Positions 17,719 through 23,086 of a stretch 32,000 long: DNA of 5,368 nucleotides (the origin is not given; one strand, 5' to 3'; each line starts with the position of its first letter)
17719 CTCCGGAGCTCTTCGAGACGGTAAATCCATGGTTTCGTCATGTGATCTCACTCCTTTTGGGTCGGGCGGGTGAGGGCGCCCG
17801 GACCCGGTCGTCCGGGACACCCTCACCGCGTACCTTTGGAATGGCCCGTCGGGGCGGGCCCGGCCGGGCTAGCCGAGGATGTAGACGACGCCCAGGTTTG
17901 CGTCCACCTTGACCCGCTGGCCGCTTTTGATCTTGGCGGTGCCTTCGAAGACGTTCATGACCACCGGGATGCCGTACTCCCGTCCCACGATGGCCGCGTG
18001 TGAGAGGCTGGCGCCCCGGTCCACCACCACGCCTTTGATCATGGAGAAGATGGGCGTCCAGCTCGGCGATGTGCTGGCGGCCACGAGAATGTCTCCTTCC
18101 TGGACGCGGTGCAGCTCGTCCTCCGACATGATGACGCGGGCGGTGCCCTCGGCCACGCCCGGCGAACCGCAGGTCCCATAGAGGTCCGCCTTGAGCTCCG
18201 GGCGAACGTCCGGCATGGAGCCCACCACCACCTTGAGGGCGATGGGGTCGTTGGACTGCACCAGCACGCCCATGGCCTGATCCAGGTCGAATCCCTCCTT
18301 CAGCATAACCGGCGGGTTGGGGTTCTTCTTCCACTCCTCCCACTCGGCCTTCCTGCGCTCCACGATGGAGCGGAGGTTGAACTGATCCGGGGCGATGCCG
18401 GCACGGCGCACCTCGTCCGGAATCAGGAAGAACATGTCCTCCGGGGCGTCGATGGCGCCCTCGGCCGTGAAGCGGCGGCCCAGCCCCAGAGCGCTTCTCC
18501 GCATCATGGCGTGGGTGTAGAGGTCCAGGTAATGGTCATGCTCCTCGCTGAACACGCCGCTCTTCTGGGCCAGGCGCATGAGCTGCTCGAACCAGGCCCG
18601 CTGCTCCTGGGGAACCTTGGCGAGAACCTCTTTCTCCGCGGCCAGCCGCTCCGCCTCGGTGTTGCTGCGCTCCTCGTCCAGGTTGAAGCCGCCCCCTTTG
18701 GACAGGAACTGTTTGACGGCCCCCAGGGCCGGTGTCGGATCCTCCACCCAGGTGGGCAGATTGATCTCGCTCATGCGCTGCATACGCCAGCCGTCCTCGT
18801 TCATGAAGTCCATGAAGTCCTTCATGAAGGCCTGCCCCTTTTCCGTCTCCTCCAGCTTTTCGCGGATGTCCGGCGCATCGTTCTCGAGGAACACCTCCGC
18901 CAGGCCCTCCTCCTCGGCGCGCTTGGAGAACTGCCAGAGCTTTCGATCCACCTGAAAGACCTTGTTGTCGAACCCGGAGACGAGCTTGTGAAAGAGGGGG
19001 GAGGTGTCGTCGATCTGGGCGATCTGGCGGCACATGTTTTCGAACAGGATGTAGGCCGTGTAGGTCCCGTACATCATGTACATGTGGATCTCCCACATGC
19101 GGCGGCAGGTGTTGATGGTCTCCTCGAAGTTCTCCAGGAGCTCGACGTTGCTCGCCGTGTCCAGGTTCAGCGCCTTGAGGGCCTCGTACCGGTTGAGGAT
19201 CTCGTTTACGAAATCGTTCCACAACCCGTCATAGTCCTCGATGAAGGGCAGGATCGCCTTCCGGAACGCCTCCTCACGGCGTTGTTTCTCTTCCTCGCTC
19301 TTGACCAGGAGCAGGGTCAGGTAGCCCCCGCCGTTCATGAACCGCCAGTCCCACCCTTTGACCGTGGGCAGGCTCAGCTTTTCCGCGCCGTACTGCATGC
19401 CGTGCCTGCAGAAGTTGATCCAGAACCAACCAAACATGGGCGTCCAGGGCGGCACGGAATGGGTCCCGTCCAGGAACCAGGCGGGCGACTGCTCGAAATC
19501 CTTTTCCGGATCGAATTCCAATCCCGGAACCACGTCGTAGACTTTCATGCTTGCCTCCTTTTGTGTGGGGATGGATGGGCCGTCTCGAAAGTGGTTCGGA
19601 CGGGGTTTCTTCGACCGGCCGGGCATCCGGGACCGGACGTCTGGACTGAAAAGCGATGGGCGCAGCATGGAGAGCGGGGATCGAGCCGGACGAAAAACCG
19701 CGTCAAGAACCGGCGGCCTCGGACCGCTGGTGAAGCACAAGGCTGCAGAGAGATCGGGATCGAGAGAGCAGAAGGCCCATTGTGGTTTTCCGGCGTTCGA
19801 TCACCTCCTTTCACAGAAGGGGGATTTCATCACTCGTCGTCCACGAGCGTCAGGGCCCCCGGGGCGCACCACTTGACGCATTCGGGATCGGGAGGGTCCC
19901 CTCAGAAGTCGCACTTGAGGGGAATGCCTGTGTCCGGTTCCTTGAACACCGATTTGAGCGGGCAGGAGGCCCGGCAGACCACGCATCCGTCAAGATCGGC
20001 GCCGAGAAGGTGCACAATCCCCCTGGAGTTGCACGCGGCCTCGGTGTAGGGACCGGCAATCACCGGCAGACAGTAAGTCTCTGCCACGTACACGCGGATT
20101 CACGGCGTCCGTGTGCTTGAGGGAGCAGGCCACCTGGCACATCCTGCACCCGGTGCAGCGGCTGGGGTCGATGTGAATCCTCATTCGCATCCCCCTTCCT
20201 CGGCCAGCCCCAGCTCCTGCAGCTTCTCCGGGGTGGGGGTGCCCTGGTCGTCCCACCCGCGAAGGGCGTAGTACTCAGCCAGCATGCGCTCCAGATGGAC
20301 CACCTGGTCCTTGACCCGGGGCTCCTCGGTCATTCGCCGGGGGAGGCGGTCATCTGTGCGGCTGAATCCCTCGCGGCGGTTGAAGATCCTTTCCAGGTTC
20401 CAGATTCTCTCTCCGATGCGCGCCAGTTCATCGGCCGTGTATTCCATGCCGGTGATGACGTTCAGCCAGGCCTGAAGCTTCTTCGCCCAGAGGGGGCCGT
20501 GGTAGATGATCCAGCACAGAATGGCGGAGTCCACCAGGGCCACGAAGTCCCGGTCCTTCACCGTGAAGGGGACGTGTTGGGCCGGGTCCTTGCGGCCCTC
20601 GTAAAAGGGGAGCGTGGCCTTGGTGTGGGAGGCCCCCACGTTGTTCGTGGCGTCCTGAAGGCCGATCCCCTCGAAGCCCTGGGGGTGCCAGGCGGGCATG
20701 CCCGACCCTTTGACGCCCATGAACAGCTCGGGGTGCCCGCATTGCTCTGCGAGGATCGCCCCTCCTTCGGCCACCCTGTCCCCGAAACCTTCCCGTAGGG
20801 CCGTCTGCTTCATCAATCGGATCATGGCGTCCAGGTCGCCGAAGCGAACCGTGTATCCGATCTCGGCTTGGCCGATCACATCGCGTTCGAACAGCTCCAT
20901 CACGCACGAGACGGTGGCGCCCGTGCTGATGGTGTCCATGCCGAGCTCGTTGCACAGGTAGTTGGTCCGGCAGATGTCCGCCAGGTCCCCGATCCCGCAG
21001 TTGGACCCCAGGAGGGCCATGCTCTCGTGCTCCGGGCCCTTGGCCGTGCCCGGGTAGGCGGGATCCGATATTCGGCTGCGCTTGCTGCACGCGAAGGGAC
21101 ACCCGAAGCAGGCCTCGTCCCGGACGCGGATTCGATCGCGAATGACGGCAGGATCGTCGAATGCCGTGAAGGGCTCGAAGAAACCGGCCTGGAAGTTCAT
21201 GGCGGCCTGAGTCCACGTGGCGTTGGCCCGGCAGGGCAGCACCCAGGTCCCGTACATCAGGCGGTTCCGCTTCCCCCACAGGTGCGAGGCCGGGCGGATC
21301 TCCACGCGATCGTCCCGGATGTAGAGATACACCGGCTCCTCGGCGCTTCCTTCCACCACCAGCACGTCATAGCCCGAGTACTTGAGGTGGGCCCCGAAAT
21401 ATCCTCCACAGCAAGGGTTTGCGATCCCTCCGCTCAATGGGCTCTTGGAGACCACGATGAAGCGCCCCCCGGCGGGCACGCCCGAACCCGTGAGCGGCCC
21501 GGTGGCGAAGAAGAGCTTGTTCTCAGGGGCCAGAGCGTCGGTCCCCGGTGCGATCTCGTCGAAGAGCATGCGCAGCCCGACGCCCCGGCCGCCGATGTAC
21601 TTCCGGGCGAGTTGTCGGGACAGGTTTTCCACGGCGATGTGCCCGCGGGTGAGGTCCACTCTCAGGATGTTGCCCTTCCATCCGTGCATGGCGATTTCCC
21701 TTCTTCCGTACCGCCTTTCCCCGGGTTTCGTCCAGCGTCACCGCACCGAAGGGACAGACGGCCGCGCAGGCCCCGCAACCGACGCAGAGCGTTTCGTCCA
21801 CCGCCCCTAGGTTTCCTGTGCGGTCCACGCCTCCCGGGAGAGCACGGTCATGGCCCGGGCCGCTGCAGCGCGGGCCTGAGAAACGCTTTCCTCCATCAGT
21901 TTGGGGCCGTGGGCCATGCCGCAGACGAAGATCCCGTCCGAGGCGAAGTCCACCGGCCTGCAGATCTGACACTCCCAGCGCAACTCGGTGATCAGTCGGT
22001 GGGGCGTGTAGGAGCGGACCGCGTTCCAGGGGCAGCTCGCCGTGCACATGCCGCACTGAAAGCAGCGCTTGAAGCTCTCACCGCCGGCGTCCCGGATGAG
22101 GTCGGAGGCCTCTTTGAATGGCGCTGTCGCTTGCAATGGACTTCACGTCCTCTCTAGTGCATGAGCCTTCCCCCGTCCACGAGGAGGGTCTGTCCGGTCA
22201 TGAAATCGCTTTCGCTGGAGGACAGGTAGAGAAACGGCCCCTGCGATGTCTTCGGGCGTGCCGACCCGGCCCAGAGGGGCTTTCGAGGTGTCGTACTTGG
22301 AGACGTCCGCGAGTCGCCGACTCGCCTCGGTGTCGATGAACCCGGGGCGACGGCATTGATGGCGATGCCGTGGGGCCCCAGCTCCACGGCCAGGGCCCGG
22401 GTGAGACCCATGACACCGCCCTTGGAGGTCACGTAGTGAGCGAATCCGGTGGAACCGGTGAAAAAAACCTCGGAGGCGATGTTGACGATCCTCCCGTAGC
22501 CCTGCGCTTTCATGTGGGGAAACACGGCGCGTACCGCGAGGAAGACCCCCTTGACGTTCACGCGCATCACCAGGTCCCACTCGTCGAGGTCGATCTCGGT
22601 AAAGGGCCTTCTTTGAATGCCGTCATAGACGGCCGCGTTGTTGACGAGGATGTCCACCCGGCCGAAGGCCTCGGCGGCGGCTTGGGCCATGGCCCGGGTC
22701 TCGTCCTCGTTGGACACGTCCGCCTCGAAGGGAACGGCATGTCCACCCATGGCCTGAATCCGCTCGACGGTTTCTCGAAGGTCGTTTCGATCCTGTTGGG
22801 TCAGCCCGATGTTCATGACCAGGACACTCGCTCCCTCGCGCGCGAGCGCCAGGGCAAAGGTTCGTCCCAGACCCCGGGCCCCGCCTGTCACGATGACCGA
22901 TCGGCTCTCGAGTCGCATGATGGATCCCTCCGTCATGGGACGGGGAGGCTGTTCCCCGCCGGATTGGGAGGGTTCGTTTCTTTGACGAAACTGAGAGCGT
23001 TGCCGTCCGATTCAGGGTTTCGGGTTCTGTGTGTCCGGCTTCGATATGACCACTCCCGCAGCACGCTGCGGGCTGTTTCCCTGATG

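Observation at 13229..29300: Three copies of a fixed-geometry operator-promoter module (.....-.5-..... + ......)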

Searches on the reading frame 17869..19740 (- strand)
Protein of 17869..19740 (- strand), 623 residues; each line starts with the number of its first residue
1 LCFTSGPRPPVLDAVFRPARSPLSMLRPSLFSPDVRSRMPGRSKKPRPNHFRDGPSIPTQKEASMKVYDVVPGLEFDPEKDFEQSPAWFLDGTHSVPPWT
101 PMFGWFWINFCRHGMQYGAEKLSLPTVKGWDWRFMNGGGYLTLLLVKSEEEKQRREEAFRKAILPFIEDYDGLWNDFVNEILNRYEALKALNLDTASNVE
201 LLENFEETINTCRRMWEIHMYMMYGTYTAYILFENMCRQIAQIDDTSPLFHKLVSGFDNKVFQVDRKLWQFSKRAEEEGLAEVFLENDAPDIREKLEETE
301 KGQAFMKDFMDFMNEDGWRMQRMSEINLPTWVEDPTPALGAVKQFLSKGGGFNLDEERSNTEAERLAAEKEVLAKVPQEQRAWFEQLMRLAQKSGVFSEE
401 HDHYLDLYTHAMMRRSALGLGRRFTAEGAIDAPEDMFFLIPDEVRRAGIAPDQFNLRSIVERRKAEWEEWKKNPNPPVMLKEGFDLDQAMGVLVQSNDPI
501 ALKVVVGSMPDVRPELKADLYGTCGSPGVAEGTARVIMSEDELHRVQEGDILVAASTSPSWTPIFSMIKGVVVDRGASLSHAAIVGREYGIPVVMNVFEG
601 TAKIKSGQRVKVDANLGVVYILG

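Call 11: search_protein_families(library=pfam, proteins=[window:17869-19740:-])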
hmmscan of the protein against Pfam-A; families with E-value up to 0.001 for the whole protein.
window:17869-19740:- (623 aa): 1 family
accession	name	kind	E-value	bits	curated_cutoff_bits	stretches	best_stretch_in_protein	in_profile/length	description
PF00391.29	PEP-utilizers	-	4e-22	78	23.1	1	547-617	2-72/72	PEP-utilising enzyme, mobile domain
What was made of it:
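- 15138..22936 (-): Probable target operon B: SDR, Fer4, AOR, a small Fe-S ORF, ppsA2, ppsB2, a 219-aa protein, and an ARMT1-like protein. Pfam (call 11).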

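Call 81: search_protein_families(library=ncbifam, proteins=[window:17869-19740:-], max_evalue=0.00001)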
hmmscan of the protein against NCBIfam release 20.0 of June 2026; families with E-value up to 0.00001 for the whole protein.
window:17869-19740:- (623 aa): 23 families
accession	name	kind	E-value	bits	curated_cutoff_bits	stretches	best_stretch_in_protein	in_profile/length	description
NF006153.0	PRK08296.1-5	subfamily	8.6e-69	232.5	578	2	514-622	498-606/608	hypothetical protein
NF006151.0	PRK08296.1-3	equivalog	4.2e-63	213.8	693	1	80-622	37-603/604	hypothetical protein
NF006150.0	PRK08296.1-2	subfamily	1.5e-50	172.1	650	2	518-622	501-605/633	hypothetical protein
NF004881.0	PRK06241.2-2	equivalog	5.7e-47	160.5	883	1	175-622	461-890/898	phosphoenolpyruvate synthase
NF006152.0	PRK08296.1-4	equivalog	1.7e-45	155.6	723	1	46-621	4-607/609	hypothetical protein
NF006149.0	PRK08296.1-1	equivalog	9.8e-45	153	730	1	173-622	121-567/568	hypothetical protein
NF004878.0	PRK06241.1-3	subfamily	7.4e-42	143.4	945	1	272-622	556-889/891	phosphoenolpyruvate synthase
NF052632.1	undecylprod_RedH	equivalog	1.8e-41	142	1350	1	181-622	455-878/880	undecylprodigiosin ligase RedH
NF052631.1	prodigiosin_PigC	equivalog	6.9e-39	133.4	1300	1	184-621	461-881/883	prodigiosin ligase PigC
NF004877.0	PRK06241.1-2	subfamily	7e-37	127.2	866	1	193-622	457-868/869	phosphoenolpyruvate synthase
NF041857.1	RIF_Ptrans_rph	equivalog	3.2e-31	108.5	999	1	287-622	548-864/864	rifamycin-inactivating phosphotransferase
NF004880.0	PRK06241.2-1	equivalog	2.2e-30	105.3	972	1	294-622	530-837/837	phosphoenolpyruvate synthase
NF004879.0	PRK06241.1-4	equivalog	3.4e-28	98.3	976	1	292-622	557-868/868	phosphoenolpyruvate synthase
NF004883.0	PRK06241.2-4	equivalog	4e-26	91.4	1063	1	177-619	479-910/928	phosphoenolpyruvate synthase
NF005057.0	PRK06464.1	equivalog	3.1e-25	88.4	598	1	521-620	359-461/798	phosphoenolpyruvate synthase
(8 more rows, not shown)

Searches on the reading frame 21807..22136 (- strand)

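Call 11: search_protein_families(library=pfam, proteins=[window:21807-22136:-])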
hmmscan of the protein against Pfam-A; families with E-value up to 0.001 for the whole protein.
window:21807-22136:- (109 aa): 6 families
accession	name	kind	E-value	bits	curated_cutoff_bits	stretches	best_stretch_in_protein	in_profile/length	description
PF13237.11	Fer4_10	-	1.9e-05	25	25.5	1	22-60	6-46/53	4Fe-4S dicluster domain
PF13484.11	Fer4_16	-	0.00024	22.3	30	1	16-38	43-66/66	4Fe-4S double cluster binding domain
PF12800.12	Fer4_4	-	0.00067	20.3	24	1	23-36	2-15/17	4Fe-4S binding domain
PF13534.11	Fer4_17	-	0.00069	20.6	22.2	0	24-54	1-31/61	4Fe-4S dicluster domain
PF00037.32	Fer4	-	0.0007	19.7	21.1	1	24-40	7-23/24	4Fe-4S binding domain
PF13183.11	Fer4_8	-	0.00074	20.4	27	0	22-55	2-35/68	4Fe-4S dicluster domain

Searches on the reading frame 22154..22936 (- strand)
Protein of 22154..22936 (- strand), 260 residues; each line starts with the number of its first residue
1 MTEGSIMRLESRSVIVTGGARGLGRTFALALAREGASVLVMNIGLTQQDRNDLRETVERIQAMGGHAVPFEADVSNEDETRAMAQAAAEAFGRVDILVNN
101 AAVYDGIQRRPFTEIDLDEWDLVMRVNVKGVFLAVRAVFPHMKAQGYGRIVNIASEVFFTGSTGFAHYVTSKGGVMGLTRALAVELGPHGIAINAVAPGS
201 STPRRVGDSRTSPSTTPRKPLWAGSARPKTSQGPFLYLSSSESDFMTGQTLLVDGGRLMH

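Call 11: search_protein_families(library=pfam, proteins=[window:22154-22936:-])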
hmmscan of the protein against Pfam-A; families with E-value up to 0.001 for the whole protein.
window:22154-22936:- (260 aa): 4 families
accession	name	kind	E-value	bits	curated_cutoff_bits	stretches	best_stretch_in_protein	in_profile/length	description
PF00106.31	adh_short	-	7.9e-54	182.5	26.6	1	14-200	3-181/195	short chain dehydrogenase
PF13561.12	adh_short_C2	-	3.7e-50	171.1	27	1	20-256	3-234/236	Enoyl-(Acyl carrier protein) reductase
PF08659.16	KR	-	4e-14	53.4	22.6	1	14-170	3-151/180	KR domain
PF23441.1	SDR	-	8.2e-05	22.5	27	1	9-200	5-193/258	SDR-like rossmann domain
